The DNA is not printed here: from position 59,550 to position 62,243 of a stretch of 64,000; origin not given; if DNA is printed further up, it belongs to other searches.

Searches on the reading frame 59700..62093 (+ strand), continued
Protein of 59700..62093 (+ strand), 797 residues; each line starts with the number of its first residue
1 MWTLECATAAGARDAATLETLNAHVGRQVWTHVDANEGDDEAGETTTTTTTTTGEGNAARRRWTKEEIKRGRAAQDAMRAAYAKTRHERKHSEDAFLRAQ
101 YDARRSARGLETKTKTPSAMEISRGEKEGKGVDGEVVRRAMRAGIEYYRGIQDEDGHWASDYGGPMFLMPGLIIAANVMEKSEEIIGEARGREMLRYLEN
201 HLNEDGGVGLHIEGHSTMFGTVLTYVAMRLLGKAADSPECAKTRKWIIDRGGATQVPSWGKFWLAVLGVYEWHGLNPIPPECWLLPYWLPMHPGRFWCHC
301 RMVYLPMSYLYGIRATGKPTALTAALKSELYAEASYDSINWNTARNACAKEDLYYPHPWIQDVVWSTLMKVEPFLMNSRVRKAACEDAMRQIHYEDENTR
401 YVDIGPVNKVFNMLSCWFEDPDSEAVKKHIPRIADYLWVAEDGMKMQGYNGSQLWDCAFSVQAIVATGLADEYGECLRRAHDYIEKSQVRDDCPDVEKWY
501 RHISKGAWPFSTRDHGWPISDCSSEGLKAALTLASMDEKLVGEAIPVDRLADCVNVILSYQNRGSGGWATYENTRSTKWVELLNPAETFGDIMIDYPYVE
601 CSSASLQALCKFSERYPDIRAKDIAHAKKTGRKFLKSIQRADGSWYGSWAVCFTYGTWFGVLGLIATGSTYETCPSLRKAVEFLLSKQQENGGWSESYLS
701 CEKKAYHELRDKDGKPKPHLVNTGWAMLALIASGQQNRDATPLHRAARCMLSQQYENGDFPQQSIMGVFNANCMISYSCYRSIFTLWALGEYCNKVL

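Call 44: find_homologous_proteins(query=L001:13235-16294:-, max_evalue=1e-50)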
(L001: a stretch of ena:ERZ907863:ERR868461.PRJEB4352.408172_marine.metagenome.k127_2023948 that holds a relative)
Query L001:13235-16294:- (1019 aa): 7999 proteins with E <= 1e-50 among 8000 candidates; the best 120 are listed.
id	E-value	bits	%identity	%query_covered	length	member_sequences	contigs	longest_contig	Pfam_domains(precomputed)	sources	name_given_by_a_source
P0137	0.0e+0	2256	100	100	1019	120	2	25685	PF01136.26,PF12392.14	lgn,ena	-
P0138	0.0e+0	2248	100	100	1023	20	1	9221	PF01136.26,PF12392.14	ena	-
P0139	0.0e+0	1744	79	97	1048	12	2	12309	PF01136.26,PF12392.14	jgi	jgi:putative protease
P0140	0.0e+0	1731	79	96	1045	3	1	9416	PF01136.26,PF12392.14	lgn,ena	-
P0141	0.0e+0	1730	80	96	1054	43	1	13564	PF01136.26,PF12392.14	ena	-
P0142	0.0e+0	1728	79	96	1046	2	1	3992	PF01136.26,PF12392.14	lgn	-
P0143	0.0e+0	1726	79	96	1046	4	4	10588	PF01136.26,PF12392.14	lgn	-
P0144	0.0e+0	1657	75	99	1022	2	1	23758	PF01136.26,PF12392.14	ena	-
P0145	0.0e+0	1640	77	95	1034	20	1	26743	PF01136.26,PF12392.14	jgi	-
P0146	0.0e+0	1625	75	99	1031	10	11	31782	PF01136.26,PF12392.14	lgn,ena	-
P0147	0.0e+0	1608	75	95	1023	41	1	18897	PF01136.26,PF12392.14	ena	-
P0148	0.0e+0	1534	76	90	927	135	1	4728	PF01136.26,PF12392.14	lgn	-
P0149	0.0e+0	1515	71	94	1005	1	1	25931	PF01136.26,PF12392.14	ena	-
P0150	0.0e+0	1315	100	59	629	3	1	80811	PF01136.26,PF12392.14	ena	-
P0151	0.0e+0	1192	59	93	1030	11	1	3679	PF01136.26,PF12392.14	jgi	jgi:putative protease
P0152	0.0e+0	1167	59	93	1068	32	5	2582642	PF01136.26,PF12392.14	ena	-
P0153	0.0e+0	1140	54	98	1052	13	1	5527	PF01136.26,PF12392.14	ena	-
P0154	0.0e+0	1135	56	92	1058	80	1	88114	PF01136.26,PF12392.14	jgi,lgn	jgi:collagenase-like PrtC family protease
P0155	0.0e+0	1133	57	91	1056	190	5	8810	PF01136.26,PF12392.14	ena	-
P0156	0.0e+0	1121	58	91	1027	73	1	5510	PF01136.26,PF12392.14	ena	-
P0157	0.0e+0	1119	56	91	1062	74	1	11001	PF01136.26,PF12392.14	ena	-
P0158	0.0e+0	1118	58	91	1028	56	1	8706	PF01136.26,PF12392.14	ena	-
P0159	0.0e+0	1116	55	92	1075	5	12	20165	PF01136.26,PF12392.14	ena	-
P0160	0.0e+0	1107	56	89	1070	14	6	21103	PF01136.26,PF12392.14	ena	-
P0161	0.0e+0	1095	56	91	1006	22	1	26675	PF01136.26,PF12392.14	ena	-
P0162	0.0e+0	1044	53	90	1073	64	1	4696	PF01136.26,PF12392.14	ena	-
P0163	0.0e+0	1040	54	91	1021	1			PF01136.26,PF12392.14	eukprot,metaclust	eukprot:jgi/Bigna1/34861/e_gw1.7.7.1|metaclust:status=active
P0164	0.0e+0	1035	53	91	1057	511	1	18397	PF01136.26,PF12392.14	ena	-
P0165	0.0e+0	1035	54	90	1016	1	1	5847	PF01136.26,PF12392.14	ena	-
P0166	0.0e+0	1034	54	90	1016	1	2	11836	PF01136.26,PF12392.14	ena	-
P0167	0.0e+0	1033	54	90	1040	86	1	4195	PF01136.26,PF12392.14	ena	-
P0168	0.0e+0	1033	53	91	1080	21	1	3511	PF01136.26,PF12392.14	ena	-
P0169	0.0e+0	1031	53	90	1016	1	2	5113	PF01136.26,PF12392.14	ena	-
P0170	0.0e+0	1031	53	90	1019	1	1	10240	PF01136.26,PF12392.14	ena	-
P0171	0.0e+0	1031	53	90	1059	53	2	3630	PF01136.26,PF12392.14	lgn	-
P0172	0.0e+0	1031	53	90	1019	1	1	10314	PF01136.26,PF12392.14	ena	-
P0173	0.0e+0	1030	53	90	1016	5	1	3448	PF01136.26,PF12392.14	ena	-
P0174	1.5e-297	1008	56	90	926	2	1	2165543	PF01136.26,PF12392.14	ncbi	ncbi:g3901 [Coccomyxa elongata]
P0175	1.4e-296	1005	54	90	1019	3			PF01136.26,PF12392.14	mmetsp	mmetsp:Transcript_51493/g.164674 ORF Transcript_51493/g.164674 Transcript_51493/m.164674 type:comple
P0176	3.1e-288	977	53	90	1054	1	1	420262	PF01136.26,PF12392.14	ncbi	ncbi:hypothetical protein ABPG77_005715 [Micractinium sp. CCAP 211/92]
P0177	6.6e-286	970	57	54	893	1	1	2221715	PF01136.26,PF12392.14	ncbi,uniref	ncbi:hypothetical protein WJX75_006604 [Coccomyxa subellipsoidea]|uniref:Peptidase U32 collagenase d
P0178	1.4e-285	969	55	90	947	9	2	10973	PF01136.26,PF12392.14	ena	-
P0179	2.8e-284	964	52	90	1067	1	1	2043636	PF01136.26,PF12392.14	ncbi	ncbi:hypothetical protein ABPG75_006779 [Micractinium tetrahymenae]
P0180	1.3e-283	962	52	90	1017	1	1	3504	PF01136.26,PF12392.14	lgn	-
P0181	1.5e-282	959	50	90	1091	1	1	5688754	PF01136.26,PF12392.14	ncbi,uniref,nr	ncbi:hypothetical protein VaNZ11_002388 [Volvox africanus]|uniref:Peptidase U32 collagenase domain-c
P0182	7.3e-280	950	-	-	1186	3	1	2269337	PF01136.26,PF12392.14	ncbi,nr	ncbi:Peptidase U32 [Pleodorina starrii]|nr:Peptidase U32 [Pleodorina starrii]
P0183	5.8e-278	943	51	91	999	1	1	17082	PF01136.26,PF12392.14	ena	-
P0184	6.9e-276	936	53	91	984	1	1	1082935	PF01136.26,PF12392.14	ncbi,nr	ncbi:unnamed protein product [Pedinophyceae sp. YPF-701]|nr:unnamed protein product [Pedinophyceae s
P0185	4.3e-274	931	-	-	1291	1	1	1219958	PF01136.26,PF12392.14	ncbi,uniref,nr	ncbi:hypothetical protein Agub_g10043 [Astrephomene gubernaculifera]|uniref:Peptidase U32 collagenas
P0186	1.7e-272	925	50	89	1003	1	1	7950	PF01136.26,PF12392.14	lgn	-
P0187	5.0e-271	920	49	90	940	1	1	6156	PF01136.26,PF12392.14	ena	-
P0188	2.6e-270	918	50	71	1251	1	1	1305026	PF01136.26,PF12392.14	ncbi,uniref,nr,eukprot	ncbi:hypothetical protein HYH03_005358 [Edaphochlamys debaryana]|uniref:Peptidase U32 collagenase do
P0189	2.7e-270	918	51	90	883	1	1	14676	PF01136.26,PF12392.14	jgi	jgi:collagenase-like PrtC family protease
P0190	1.0e-269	916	-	-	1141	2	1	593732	PF01136.26,PF12392.14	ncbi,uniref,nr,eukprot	ncbi:hypothetical protein HYH02_012897 [Chlamydomonas schloesseri]|uniref:Peptidase U32 collagenase 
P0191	2.7e-269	915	51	90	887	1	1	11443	PF01136.26,PF12392.14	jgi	-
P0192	1.0e-268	913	52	90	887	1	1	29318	PF01136.26,PF12392.14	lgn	-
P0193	1.7e-268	912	50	90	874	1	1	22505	PF01136.26,PF12392.14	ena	-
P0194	1.4e-267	909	50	90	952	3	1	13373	PF01136.26,PF12392.14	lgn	-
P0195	1.7e-267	909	52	90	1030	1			PF01136.26,PF12392.14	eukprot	eukprot:jgi/Ulvmu1/11240/UM073_0012.1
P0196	2.9e-267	908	52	90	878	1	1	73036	PF01136.26,PF12392.14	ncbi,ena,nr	ncbi:MAG: U32 family peptidase [Chromatiaceae bacterium]|nr:U32 family peptidase [Chromatiaceae bact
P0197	1.2e-266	906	51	91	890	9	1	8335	PF01136.26,PF12392.14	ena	-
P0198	5.0e-266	904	48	91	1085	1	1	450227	PF01136.26,PF12392.14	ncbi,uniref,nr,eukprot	ncbi:hypothetical protein CEUSTIGMA_g7319.t1 [Chlamydomonas eustigma]|uniref:Peptidase U32 collagena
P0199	6.6e-266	903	52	90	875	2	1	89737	PF01136.26,PF12392.14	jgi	-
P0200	7.6e-266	903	51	90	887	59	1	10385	PF01136.26,PF12392.14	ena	-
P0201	1.8e-265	902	51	90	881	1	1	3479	PF01136.26,PF12392.14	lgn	-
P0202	2.1e-265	902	52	90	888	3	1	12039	PF01136.26,PF12392.14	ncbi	-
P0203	2.6e-265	901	49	90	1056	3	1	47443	PF01136.26,PF12392.14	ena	-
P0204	4.2e-265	901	50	90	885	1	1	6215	PF01136.26,PF12392.14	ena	-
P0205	4.5e-265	901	53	85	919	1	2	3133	PF01136.26,PF12392.14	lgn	-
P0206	6.8e-265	900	51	90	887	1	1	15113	PF01136.26,PF12392.14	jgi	-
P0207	8.4e-265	900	51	90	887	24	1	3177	PF01136.26,PF12392.14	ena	-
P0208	9.1e-265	900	50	90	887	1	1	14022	PF01136.26,PF12392.14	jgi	-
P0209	1.4e-264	899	50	90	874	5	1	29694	PF01136.26,PF12392.14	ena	-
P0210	1.7e-264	899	49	90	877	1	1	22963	PF01136.26,PF12392.14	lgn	-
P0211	2.1e-264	898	50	90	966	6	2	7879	PF01136.26,PF12392.14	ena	-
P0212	9.2e-264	896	51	90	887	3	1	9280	PF01136.26,PF12392.14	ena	-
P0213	1.3e-263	896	51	90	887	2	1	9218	PF01136.26,PF12392.14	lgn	-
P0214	2.4e-263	895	51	90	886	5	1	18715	PF01136.26,PF12392.14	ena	-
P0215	1.0e-262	893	46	90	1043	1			PF01136.26,PF12392.14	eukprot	eukprot:gene14799-20854_t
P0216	1.6e-262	892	50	90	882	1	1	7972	PF01136.26,PF12392.14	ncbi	-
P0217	2.2e-262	892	50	90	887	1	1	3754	PF01136.26,PF12392.14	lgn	-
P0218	2.3e-262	892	48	91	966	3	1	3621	PF01136.26,PF12392.14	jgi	-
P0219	2.6e-262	892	52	90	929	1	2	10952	PF01136.26,PF12392.14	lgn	-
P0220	4.6e-262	891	50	90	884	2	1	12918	PF01136.26,PF12392.14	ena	-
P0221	7.1e-262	890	50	90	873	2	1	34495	PF01136.26,PF12392.14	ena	-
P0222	1.7e-261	889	50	90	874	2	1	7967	PF01136.26,PF12392.14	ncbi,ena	-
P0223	3.7e-261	888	48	92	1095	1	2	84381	PF01136.26,PF12392.14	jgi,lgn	-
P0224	3.9e-261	888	48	92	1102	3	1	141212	PF01136.26,PF12392.14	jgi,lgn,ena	-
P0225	4.6e-261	887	50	90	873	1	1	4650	PF01136.26,PF12392.14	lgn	-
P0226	4.9e-261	887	51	90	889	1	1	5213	PF01136.26,PF12392.14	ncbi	-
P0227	5.0e-261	887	49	90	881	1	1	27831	PF01136.26,PF12392.14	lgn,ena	-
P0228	6.1e-261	887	51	90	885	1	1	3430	PF01136.26,PF12392.14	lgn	-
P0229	1.1e-260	886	49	91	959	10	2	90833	PF01136.26,PF12392.14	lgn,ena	-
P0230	1.6e-260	886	49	91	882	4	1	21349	PF01136.26,PF12392.14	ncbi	-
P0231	1.9e-260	885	50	90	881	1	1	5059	PF01136.26,PF12392.14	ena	-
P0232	2.0e-260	885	50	91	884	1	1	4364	PF01136.26,PF12392.14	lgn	-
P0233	4.4e-260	884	-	-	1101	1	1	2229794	PF01136.26,PF12392.14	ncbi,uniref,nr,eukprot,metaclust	ncbi:hypothetical protein VOLCADRAFT_116887 [Volvox carteri f. nagariensis]|uniref:Peptidase U32 col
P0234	6.8e-260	884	51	90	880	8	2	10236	PF01136.26,PF12392.14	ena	-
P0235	7.0e-260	883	48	94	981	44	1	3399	PF01136.26,PF12392.14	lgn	-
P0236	2.6e-259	882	48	90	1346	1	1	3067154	PF01136.26,PF12392.14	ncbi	ncbi:hypothetical protein N2152v2_003118 [Parachlorella kessleri]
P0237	7.8e-259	880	51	90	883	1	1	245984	PF01136.26,PF12392.14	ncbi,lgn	-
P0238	1.1e-258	880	49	89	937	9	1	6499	PF01136.26,PF12392.14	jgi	jgi:U32 family peptidase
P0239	1.5e-258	879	48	86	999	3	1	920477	PF01136.26,PF12392.14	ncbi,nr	ncbi:hypothetical protein Vafri_15096 [Volvox africanus]|nr:hypothetical protein Vafri_15096 [Volvox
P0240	2.3e-258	878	49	90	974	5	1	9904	PF01136.26,PF12392.14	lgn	-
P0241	1.0e-257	876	47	91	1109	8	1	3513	PF01136.26,PF12392.14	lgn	-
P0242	3.2e-257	875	48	93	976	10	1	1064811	PF01136.26,PF12392.14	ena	-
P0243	5.1e-257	874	51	90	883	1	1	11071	PF01136.26,PF12392.14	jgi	jgi:collagenase-like PrtC family protease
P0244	1.7e-256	872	50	90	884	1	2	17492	PF01136.26,PF12392.14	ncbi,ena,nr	ncbi:MAG: U32 family peptidase [Gammaproteobacteria bacterium]|nr:U32 family peptidase [Gammaproteob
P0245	1.7e-256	872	49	90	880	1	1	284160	PF01136.26,PF12392.14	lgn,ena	-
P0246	3.0e-256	871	48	90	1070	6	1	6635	PF01136.26,PF12392.14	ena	-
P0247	3.8e-256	871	49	89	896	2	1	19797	PF01136.26,PF12392.14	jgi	-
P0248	9.3e-256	870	48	91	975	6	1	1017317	PF01136.26,PF12392.14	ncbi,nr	ncbi:hypothetical protein M9434_005830 [Picochlorum sp. BPE23]|nr:hypothetical protein M9434_005830 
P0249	1.9e-255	869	50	90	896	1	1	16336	PF01136.26,PF12392.14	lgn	-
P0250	3.1e-255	868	48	90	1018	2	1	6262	PF01136.26,PF12392.14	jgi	jgi:collagenase-like PrtC family protease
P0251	3.2e-255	868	50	90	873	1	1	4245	PF01136.26,PF12392.14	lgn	-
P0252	1.1e-254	866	50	90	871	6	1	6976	PF01136.26,PF12392.14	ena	-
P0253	3.0e-254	865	48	90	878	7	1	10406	PF01136.26,PF12392.14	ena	-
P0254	5.0e-254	864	49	90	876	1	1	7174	PF01136.26,PF12392.14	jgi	-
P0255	1.4e-253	863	49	92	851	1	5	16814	PF01136.26,PF12392.14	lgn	-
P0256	1.6e-253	862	48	92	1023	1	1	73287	PF01136.26,PF12392.14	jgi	jgi:putative protease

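Call 45: list_cluster_members(proteins=[window:59700-62093:+, window:56780-59512:-, P0137, window:62279-62830:-, P0141, P0146, P0147, P0152, P0154, P0164])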
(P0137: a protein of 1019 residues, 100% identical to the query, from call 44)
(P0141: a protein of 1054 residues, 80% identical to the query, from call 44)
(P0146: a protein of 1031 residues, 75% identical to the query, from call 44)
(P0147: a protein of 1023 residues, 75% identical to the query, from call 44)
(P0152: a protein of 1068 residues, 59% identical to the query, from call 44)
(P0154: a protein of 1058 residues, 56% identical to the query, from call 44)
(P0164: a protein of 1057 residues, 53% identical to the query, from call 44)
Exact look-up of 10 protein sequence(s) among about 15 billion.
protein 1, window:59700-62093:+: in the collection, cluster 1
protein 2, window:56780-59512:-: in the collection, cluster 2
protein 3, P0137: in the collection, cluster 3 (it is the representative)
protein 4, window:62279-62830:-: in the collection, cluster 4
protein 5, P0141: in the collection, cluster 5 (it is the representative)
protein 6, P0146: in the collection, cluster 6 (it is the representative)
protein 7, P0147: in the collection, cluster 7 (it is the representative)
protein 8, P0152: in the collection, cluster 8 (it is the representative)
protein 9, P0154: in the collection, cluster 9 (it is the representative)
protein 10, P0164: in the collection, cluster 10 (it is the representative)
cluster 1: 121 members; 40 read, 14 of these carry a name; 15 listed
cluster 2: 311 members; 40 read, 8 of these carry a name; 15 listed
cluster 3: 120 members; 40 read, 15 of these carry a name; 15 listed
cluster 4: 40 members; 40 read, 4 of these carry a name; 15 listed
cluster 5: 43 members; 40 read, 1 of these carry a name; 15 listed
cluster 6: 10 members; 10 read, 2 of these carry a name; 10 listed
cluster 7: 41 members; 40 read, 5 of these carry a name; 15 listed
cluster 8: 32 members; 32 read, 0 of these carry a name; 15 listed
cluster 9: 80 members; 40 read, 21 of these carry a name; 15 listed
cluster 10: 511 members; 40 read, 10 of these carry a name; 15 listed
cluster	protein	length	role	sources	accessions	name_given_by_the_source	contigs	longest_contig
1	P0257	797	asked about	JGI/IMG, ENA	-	cycloartenol synthase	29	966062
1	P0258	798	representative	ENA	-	-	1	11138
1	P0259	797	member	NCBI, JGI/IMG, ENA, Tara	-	cycloartenol synthase | strand:+ start:4577 stop:6970 length:2394 start_codon:yes stop_codon:yes ...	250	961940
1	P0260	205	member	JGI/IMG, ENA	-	cycloartenol synthase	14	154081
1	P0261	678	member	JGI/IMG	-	cycloartenol synthase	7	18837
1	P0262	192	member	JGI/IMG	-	cycloartenol synthase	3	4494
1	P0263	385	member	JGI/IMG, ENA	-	cycloartenol synthase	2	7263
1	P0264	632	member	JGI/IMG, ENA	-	cycloartenol synthase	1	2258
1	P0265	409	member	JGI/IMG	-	cycloartenol synthase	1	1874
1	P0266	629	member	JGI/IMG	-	cycloartenol synthase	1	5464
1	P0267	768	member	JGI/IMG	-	cycloartenol synthase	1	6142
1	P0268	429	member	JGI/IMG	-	cycloartenol synthase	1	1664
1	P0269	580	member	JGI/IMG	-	cycloartenol synthase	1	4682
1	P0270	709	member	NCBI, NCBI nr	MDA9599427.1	terpene cyclase/mutase family protein, partial [bacterium] | terpene cyclase/mutase family protein [bacterium]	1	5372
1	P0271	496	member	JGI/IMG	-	cycloartenol synthase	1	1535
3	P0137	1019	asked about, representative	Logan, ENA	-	-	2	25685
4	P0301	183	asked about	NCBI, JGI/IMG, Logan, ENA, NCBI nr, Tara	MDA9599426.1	DUF493 domain-containing protein [bacterium] | putative lipoic acid-binding regulatory protein | strand:- start:7156 stop:7707 length:552 start_codon:yes stop_codon:yes gene_type:complete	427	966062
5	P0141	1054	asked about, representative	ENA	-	-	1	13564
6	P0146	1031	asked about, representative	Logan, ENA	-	-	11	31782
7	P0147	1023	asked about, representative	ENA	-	-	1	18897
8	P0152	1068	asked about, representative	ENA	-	-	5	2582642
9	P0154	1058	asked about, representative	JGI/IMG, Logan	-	collagenase-like PrtC family protease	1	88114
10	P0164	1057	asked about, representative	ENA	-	-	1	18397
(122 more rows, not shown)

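Call 46: find_encoding_contigs(protein=P0164, flank=8000, max_places=1)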
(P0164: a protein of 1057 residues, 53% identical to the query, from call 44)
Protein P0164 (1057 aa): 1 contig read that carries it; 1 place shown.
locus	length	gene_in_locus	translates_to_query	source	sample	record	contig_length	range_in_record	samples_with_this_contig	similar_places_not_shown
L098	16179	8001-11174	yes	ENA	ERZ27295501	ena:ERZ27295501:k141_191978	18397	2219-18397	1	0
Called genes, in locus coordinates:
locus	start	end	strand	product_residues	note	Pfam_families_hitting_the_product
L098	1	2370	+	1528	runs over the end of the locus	?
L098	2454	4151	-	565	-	PF01565:FAD_binding_4, PF04030:ALO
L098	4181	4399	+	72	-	-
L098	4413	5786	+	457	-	PF00464:SHMT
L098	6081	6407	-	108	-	-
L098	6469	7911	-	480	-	-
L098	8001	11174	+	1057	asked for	PF01136:Peptidase_U32, PF12392:DUF3656, PF01136:Peptidase_U32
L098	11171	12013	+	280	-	PF04359:DUF493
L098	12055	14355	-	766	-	PF13249:SQHop_cyclase_N, PF13243:SQHop_cyclase_C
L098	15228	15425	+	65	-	-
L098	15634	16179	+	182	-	?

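Call 47: find_encoding_contigs(protein=P0152, flank=8000, max_places=1)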
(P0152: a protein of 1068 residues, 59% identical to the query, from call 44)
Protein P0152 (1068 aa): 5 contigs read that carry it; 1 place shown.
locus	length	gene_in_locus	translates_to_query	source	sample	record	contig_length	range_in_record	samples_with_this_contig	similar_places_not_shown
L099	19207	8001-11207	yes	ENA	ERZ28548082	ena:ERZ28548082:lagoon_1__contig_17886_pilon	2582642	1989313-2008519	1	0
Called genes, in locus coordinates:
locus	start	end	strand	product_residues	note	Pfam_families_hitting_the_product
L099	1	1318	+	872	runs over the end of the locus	PF13249:SQHop_cyclase_N, PF13243:SQHop_cyclase_C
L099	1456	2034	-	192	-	PF04359:DUF493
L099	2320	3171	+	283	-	PF00254:FKBP_C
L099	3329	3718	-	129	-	-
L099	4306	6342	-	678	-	PF16796:Microtub_bd, PF00225:Kinesin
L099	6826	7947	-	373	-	-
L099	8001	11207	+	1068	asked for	PF01136:Peptidase_U32, PF12392:DUF3656, PF01136:Peptidase_U32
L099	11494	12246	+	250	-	-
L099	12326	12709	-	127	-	PF00861:Ribosomal_L18p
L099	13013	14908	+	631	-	-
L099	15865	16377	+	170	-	-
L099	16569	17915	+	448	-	PF00249:Myb_DNA-binding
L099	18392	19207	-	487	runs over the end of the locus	PF00155:Aminotran_1_2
